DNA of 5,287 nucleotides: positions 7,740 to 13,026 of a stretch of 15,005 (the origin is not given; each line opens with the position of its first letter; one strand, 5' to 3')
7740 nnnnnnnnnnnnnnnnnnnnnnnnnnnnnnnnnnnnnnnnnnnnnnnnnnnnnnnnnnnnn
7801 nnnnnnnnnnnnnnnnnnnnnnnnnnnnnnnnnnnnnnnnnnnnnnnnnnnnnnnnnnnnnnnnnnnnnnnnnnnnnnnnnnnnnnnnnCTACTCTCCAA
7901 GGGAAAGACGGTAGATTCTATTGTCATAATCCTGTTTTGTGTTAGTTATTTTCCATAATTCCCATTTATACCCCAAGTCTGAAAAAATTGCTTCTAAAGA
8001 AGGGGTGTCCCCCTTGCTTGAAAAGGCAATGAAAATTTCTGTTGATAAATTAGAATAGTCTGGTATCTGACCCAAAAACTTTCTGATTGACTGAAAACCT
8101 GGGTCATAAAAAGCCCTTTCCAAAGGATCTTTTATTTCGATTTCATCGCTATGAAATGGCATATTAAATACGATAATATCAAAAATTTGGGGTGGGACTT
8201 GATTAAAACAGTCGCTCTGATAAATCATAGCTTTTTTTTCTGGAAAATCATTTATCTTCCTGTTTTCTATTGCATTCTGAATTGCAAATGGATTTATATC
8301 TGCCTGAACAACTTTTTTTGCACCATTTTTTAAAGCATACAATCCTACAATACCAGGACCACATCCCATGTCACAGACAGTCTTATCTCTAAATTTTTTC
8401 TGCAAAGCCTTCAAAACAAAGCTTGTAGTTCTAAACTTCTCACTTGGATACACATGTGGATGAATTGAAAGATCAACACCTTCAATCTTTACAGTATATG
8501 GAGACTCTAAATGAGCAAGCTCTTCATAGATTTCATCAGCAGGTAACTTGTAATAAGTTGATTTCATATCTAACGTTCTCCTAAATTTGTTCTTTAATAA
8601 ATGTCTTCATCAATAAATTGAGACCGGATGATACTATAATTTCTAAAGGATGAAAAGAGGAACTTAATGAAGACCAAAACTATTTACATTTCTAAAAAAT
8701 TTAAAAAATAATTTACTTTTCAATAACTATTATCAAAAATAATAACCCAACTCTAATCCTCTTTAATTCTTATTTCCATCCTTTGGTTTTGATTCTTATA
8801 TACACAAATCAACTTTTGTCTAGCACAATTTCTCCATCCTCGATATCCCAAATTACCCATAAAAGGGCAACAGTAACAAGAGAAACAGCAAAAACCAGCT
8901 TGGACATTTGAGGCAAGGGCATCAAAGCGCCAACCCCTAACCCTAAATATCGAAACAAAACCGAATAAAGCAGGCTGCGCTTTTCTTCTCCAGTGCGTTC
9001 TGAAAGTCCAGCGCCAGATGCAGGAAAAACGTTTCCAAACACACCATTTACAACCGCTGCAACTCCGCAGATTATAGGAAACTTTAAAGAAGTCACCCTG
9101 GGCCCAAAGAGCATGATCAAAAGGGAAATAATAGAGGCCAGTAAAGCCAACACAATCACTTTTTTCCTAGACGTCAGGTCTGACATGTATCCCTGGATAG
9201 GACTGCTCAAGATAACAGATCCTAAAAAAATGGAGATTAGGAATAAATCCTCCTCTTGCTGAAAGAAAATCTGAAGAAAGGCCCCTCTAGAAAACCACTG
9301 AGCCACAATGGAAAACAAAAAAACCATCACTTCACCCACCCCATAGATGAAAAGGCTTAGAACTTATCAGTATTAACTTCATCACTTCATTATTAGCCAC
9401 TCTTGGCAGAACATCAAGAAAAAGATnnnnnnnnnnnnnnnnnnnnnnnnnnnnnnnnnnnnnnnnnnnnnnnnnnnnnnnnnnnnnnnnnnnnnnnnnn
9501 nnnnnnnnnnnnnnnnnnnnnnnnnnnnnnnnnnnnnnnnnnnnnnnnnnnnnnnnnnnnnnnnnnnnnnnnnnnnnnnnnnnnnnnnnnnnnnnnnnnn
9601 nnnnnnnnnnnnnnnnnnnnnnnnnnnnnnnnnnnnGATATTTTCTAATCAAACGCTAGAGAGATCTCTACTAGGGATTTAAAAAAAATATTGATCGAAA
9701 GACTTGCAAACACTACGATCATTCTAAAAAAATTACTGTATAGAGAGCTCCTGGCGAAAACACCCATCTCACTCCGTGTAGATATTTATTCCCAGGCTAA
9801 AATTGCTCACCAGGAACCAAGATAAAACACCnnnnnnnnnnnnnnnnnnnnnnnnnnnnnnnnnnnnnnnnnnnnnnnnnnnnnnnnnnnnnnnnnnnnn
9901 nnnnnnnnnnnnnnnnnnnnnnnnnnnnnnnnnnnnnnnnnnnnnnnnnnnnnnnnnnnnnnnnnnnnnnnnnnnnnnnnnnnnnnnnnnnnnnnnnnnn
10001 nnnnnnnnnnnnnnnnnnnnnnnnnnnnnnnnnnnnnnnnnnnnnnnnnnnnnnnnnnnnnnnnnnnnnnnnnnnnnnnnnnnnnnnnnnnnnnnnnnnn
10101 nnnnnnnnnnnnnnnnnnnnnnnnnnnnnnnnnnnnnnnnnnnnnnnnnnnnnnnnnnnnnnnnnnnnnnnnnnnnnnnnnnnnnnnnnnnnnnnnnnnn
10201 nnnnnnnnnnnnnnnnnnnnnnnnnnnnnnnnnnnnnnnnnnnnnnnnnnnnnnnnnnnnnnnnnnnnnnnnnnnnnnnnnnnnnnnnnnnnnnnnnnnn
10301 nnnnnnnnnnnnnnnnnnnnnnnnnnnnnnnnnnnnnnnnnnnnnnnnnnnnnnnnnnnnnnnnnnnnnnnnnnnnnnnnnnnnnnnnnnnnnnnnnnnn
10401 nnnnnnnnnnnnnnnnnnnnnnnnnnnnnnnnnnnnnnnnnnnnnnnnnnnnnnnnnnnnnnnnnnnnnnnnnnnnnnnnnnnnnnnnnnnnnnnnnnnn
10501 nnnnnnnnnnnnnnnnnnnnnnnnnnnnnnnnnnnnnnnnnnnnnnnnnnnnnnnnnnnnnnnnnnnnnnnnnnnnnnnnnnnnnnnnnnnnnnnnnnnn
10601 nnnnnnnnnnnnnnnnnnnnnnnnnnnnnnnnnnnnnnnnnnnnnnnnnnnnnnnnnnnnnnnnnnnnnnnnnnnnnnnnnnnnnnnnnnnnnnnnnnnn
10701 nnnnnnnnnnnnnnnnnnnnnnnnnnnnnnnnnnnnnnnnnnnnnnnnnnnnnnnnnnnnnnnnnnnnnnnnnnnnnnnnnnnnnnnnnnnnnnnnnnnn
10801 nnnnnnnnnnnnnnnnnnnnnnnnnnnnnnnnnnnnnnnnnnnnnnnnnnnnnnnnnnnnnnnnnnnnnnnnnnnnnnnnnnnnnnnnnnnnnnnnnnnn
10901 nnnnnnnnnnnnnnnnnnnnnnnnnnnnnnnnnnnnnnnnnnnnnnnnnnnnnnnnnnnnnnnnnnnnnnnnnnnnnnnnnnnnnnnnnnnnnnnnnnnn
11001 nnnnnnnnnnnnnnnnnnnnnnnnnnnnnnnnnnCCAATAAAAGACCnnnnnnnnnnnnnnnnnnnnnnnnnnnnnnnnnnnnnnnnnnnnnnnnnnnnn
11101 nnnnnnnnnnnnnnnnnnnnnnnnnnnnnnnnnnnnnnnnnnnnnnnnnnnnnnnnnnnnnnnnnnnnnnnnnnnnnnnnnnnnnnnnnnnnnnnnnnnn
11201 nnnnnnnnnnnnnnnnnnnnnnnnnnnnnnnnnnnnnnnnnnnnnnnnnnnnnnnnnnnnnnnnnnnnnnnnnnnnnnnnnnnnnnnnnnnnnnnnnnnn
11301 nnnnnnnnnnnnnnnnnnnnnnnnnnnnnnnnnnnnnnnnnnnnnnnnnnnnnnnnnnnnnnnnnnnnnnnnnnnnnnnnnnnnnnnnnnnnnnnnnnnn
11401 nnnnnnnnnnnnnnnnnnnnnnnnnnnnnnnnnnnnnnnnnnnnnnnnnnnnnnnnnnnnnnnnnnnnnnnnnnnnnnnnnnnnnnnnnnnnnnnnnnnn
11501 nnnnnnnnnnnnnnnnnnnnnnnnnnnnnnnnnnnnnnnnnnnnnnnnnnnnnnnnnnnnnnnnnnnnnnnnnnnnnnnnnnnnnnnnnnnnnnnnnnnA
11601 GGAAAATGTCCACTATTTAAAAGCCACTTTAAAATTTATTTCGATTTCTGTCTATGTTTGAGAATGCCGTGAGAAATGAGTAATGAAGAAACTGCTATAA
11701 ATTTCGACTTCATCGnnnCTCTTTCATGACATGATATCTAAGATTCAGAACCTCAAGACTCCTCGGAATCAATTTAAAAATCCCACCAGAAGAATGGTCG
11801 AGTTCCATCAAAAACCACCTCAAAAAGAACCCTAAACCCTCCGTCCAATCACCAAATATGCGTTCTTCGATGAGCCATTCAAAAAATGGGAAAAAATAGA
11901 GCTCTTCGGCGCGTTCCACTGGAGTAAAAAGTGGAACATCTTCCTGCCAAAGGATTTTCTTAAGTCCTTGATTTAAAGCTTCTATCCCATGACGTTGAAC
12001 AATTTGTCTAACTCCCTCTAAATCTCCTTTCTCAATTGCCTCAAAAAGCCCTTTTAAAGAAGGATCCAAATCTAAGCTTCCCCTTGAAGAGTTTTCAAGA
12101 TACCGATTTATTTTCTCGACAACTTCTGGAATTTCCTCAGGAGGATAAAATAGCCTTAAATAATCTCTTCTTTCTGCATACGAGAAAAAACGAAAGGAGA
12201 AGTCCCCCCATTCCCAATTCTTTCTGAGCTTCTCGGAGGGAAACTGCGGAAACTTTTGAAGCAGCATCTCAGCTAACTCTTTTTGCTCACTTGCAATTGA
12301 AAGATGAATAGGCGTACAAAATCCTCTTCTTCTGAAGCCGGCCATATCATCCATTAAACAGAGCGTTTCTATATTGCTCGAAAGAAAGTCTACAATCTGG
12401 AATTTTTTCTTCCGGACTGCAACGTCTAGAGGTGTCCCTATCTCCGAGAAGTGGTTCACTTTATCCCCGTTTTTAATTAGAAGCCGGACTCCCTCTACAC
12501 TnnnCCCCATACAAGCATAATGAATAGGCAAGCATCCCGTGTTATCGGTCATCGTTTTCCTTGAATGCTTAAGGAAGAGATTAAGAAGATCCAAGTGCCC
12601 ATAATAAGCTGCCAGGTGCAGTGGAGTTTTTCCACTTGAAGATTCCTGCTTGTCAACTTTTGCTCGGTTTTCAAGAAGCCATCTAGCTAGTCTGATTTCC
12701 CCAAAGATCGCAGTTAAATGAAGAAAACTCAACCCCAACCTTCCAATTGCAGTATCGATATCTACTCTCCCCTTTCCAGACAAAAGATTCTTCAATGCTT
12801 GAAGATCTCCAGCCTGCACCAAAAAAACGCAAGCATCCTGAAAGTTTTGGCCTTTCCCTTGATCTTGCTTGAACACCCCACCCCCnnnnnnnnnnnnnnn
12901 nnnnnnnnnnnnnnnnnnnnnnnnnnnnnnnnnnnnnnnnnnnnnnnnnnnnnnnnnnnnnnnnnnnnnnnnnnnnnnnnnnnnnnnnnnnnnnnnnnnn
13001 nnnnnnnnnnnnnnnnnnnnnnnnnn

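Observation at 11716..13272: A 519-codon continuous reading frame (membrane domain + 6 ANK repeats + unknown C-terminal domain) broken only by two in-frame TAG codons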

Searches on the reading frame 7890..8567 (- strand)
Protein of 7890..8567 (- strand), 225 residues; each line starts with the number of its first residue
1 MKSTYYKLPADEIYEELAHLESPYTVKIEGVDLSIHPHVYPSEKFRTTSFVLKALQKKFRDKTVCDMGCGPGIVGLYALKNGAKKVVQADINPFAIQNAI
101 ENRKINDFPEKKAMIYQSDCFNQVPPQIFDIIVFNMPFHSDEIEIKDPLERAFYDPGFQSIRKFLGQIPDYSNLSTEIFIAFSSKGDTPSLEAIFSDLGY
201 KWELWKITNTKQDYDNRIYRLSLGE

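Call 44: search_protein_families(library=pfam, max_evalue=0.01, proteins=[window:7890-8567:-])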
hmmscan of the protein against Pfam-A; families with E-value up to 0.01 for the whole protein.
window:7890-8567:- (225 aa): 11 families
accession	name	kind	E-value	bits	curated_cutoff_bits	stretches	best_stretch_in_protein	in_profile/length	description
PF05175.20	MTS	-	1.1e-17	64.6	23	1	35-142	6-112/170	Methyltransferase small domain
PF06325.19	PrmA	-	1.1e-14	55.1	22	1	46-135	146-233/296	Ribosomal protein L11 methyltransferase (PrmA)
PF13847.12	Methyltransf_31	-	1.1e-07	32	27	1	60-139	3-85/145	Methyltransferase domain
PF13489.12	Methyltransf_23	-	1.1e-06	28.9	27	1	49-140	11-93/164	Methyltransferase domain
PF03602.21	Cons_hypoth95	-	3.1e-06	27.4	24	1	46-143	29-128/182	Conserved hypothetical protein 95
PF13649.12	Methyltransf_25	-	4.2e-06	27.8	27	1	64-140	1-76/97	Methyltransferase domain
PF12847.13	Methyltransf_18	-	6.9e-05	23.3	27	1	61-133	15-87/151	Methyltransferase domain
PF08241.18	Methyltransf_11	-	0.0002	22.4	21.2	1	66-139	2-71/95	Methyltransferase domain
PF02475.24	TRM5-TYW2_MTfase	-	0.00062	20.2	28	1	61-140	37-116/164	TRM5/TYW2 methyltransferase domain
PF01728.25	FtsJ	-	0.00097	19.5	24.1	1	52-136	9-99/181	FtsJ-like methyltransferase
PF08242.18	Methyltransf_12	-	0.0071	17.5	30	0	66-139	2-76/98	Methyltransferase domain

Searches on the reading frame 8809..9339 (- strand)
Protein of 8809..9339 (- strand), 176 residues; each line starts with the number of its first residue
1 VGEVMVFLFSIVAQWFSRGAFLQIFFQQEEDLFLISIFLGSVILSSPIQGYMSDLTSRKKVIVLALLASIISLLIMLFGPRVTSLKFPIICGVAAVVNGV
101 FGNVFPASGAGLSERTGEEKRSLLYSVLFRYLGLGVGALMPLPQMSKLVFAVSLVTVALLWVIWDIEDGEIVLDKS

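Call 44: search_protein_families(library=pfam, max_evalue=0.01, proteins=[window:8809-9339:-])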
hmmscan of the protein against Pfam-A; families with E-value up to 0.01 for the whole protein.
window:8809-9339:- (176 aa): 1 family
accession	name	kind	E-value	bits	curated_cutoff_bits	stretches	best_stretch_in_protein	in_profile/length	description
PF07690.21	MFS_1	-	1.2e-08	34.7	33.4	1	33-142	36-140/347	Major Facilitator Superfamily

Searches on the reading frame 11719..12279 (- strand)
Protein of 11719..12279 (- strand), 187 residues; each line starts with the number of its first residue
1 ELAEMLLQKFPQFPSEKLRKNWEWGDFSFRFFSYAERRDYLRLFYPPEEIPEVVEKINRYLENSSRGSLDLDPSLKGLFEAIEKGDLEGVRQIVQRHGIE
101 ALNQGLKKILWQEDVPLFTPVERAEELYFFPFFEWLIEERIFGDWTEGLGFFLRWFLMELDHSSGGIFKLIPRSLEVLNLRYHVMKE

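Call 46: predict_structure(alignment_id=A4)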
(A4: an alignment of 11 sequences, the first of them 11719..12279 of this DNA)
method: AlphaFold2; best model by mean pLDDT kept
length: 187 residues; sequences in the alignment: 11
mean_pLDDT: 62.8   pTM: 0.61
mean pLDDT of the five models: 62.8, 60.0, 59.6, 58.2, 58.1
residues with pLDDT >= 90: 4; 70-90: 68; 50-70: 70; < 50: 45
segments of 3 or more residues with pLDDT < 50: 1-11, 28-32, 112-115, 165-187
pLDDT, mean of each block of 10 residues (from residue 1): 42 56 53 56 68 76 61 80 86 88 65 59 78 75 62 60 50 38 30
secondary structure, 60 per line:
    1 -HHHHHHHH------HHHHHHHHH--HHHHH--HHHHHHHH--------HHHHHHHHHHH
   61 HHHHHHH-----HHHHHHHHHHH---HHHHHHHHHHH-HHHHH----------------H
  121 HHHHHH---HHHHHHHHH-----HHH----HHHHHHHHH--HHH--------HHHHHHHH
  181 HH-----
elements in order: H2-9 H16-24 H27-31 H34-41 H50-67 H73-83 H87-97 H99-103 H120-126 H130-138 H151-159 H173-182

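Call 48: search_protein_representatives(protein=window:11719-12279:-)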
Query: 187 residues. Proteins with E-value up to 0.001 (for the whole library): 12; up to 1e-10: 11; up to 1e-30: 4. The best 12 are listed.
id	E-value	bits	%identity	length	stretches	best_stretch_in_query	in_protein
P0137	5.1e-120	415.0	99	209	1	1-187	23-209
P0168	8.5e-38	146.7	45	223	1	1-185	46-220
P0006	3.9e-34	134.7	48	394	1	2-175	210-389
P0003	1.2e-33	133.1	47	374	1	2-187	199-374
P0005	7.1e-26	107.7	38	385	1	1-185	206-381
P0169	6.7e-25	104.6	38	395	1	3-172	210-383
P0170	3.1e-18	82.8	67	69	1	90-141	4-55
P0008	2.2e-16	76.8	34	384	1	1-186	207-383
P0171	1.2e-15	74.4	31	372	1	3-186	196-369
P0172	3.7e-14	69.5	46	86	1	115-186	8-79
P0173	2.5e-11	60.3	52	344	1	1-63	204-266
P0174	2.4e-06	44.0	37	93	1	23-102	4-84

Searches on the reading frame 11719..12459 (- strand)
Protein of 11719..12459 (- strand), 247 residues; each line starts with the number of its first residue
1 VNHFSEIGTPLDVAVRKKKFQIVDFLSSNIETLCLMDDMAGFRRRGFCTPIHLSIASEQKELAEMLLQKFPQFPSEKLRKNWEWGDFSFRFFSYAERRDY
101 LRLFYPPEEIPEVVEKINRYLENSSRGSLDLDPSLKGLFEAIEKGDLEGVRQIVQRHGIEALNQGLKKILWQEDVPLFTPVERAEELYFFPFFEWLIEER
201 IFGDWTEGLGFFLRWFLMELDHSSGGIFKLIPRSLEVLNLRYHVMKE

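Call 6: search_protein_families(library=pfam, max_evalue=0.1, proteins=[window:11719-12459:-])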
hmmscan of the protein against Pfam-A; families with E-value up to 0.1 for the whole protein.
seq(247 aa): 4 families
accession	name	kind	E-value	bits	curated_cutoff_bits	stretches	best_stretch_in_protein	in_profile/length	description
PF13606.12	Ank_3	-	3.6e-05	24.2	22.3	0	48-70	3-25/30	Ankyrin repeat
PF00023.36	Ank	-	0.0013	19.4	21.1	0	48-68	3-23/33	Ankyrin repeat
PF12796.13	Ank_2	-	0.0029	18.6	27.3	0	9-69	31-82/90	Ankyrin repeats (3 copies)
PF13637.12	Ank_4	-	0.052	14.4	22.7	0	47-67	30-50/50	Ankyrin repeats (many copies)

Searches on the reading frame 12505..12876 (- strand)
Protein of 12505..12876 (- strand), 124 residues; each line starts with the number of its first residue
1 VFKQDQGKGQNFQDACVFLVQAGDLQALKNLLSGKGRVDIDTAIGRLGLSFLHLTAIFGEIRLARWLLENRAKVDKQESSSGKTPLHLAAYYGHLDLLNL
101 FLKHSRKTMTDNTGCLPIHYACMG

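Call 6: search_protein_families(library=pfam, max_evalue=0.1, proteins=[window:12505-12876:-])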
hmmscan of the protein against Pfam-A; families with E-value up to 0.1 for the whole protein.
seq(124 aa): 6 families
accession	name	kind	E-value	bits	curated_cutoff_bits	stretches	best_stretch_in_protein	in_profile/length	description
PF12796.13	Ank_2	-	2.2e-14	54.2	27.3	1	20-107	5-86/90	Ankyrin repeats (3 copies)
PF13637.12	Ank_4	-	4.6e-14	52.6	22.7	1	53-102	2-50/50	Ankyrin repeats (many copies)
PF00023.36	Ank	-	8.5e-13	48.2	21.1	1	82-104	2-24/33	Ankyrin repeat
PF13857.12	Ank_5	-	1.3e-09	38.7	27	1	81-121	15-56/56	Ankyrin repeats (many copies)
PF13606.12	Ank_3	-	1.5e-09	37.6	22.3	1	82-104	2-24/30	Ankyrin repeat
PF24521.3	Ank_KRIT1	-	0.011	15.8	80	1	52-103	22-67/149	KRIT1 ankyrin-repeats domain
